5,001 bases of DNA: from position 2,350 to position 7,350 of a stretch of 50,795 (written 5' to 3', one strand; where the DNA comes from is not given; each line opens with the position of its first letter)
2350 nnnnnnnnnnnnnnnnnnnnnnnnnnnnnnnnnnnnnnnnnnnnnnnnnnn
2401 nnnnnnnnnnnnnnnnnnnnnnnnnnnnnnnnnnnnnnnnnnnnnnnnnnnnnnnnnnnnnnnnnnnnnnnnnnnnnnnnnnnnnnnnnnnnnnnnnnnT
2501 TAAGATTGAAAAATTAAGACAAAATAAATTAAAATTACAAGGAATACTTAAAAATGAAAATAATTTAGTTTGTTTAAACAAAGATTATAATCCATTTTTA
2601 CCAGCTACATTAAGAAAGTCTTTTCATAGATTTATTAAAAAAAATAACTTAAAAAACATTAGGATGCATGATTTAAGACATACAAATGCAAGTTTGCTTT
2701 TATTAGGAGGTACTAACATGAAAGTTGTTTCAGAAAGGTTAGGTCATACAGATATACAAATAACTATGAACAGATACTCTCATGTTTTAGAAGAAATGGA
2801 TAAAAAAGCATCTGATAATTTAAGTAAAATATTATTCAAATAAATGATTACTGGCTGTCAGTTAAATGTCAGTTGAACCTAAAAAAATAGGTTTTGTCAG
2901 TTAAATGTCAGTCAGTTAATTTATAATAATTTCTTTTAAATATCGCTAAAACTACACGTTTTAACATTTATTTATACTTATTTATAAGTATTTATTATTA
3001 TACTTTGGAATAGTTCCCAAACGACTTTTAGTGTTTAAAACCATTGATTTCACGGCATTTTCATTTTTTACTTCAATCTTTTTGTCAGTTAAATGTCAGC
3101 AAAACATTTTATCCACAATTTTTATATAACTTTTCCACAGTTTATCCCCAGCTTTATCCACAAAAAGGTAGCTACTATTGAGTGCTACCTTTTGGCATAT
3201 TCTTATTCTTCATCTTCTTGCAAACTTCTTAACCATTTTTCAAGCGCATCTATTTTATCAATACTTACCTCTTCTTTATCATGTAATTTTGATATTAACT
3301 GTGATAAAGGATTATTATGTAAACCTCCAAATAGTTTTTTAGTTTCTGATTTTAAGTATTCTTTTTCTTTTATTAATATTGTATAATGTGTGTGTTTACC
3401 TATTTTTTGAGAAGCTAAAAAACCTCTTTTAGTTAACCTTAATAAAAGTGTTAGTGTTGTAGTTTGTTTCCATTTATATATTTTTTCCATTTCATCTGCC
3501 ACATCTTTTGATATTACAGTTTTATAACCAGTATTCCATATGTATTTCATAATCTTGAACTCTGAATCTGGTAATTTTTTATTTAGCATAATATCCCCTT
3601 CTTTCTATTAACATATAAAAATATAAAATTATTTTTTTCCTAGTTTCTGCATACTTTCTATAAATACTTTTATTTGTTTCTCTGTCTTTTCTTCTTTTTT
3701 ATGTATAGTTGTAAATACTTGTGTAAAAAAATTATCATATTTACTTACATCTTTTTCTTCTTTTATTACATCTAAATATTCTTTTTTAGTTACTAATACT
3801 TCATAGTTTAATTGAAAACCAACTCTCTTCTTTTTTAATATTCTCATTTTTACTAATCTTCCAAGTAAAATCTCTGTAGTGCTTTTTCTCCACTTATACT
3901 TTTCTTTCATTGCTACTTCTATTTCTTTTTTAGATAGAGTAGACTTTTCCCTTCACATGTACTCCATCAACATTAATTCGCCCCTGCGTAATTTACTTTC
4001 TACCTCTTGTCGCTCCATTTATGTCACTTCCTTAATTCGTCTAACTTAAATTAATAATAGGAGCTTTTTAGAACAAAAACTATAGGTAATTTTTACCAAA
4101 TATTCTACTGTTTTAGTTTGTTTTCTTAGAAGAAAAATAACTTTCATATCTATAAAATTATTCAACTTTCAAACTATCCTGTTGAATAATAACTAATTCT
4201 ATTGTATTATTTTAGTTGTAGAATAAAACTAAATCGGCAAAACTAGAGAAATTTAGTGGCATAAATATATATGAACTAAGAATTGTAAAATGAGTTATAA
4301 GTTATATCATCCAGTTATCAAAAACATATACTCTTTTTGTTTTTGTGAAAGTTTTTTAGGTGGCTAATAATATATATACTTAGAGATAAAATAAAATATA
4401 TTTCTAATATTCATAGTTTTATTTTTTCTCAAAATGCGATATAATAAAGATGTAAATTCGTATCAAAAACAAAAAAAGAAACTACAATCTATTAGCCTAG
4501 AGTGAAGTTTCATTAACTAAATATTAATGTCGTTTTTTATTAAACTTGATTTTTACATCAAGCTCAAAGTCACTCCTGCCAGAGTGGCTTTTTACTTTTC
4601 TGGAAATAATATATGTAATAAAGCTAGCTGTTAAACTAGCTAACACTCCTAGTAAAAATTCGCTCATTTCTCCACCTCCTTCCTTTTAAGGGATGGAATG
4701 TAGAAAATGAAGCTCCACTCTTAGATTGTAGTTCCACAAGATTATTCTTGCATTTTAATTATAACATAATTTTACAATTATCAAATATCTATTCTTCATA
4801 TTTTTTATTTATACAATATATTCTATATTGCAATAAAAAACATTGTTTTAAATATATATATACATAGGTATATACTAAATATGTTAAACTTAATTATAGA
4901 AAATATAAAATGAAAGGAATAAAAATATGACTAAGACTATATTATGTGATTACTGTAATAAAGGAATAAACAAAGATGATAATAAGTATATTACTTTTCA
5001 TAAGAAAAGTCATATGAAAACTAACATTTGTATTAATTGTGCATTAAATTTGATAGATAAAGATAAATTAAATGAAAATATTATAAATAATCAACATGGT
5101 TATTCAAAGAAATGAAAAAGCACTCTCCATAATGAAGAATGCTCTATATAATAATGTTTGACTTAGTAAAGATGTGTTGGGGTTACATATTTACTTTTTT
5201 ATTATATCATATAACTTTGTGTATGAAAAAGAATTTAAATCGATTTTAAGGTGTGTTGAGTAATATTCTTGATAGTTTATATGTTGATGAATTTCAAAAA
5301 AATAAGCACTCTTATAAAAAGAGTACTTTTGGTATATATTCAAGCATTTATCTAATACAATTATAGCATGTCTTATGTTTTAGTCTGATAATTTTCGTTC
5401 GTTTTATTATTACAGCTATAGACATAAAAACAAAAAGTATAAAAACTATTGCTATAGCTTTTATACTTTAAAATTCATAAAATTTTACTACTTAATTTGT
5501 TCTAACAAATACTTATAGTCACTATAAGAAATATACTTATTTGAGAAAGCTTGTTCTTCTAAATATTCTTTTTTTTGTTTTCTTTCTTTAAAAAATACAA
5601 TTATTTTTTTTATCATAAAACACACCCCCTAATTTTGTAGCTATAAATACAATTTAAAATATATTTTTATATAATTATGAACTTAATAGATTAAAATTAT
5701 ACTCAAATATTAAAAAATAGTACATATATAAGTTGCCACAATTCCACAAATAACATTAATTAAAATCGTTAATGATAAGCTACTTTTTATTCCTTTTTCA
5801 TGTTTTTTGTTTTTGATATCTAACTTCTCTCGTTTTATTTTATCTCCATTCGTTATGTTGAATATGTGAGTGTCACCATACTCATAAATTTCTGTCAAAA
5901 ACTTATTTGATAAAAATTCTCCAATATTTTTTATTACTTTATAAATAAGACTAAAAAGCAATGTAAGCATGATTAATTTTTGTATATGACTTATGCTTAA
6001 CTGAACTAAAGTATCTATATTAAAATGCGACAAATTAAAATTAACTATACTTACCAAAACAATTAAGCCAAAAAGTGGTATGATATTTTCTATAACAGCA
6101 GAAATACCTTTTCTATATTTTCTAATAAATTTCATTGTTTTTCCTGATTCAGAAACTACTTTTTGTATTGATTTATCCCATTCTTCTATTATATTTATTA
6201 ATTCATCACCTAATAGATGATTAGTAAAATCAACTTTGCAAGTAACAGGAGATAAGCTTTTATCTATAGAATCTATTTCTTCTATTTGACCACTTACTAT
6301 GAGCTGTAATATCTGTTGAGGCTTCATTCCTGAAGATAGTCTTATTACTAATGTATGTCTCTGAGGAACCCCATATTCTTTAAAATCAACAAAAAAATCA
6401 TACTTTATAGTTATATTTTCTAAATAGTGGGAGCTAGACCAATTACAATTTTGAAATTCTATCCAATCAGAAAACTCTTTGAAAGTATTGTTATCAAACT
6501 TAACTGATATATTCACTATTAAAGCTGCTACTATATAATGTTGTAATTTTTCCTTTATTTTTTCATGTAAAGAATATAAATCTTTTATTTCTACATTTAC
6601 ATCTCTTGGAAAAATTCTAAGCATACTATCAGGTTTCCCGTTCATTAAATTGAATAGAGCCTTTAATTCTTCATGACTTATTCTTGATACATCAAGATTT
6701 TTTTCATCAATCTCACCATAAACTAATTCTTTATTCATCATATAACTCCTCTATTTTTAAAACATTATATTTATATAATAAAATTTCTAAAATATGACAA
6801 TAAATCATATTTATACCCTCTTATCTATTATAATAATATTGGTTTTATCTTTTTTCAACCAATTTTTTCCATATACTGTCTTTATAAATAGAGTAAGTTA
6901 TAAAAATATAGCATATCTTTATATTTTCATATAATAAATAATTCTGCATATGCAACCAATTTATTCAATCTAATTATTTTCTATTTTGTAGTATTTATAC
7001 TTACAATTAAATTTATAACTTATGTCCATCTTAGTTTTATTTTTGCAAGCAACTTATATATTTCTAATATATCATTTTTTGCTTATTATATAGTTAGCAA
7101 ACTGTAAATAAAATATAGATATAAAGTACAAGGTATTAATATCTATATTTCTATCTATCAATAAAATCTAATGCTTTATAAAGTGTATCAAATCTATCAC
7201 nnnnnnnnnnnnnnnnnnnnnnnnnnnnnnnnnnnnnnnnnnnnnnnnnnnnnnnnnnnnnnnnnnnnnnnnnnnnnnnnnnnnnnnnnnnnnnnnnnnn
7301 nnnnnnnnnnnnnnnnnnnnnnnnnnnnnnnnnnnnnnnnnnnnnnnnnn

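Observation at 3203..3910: Tandem orphan BlaI/MecI/CopY-family repressors next to attP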

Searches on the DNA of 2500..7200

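Call 86: search_rna_families(source=window, start=2500, end=7200, threshold=evalue, max_evalue=0.1)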
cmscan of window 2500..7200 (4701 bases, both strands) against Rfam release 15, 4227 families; matches with E-value up to 0.1: 0.
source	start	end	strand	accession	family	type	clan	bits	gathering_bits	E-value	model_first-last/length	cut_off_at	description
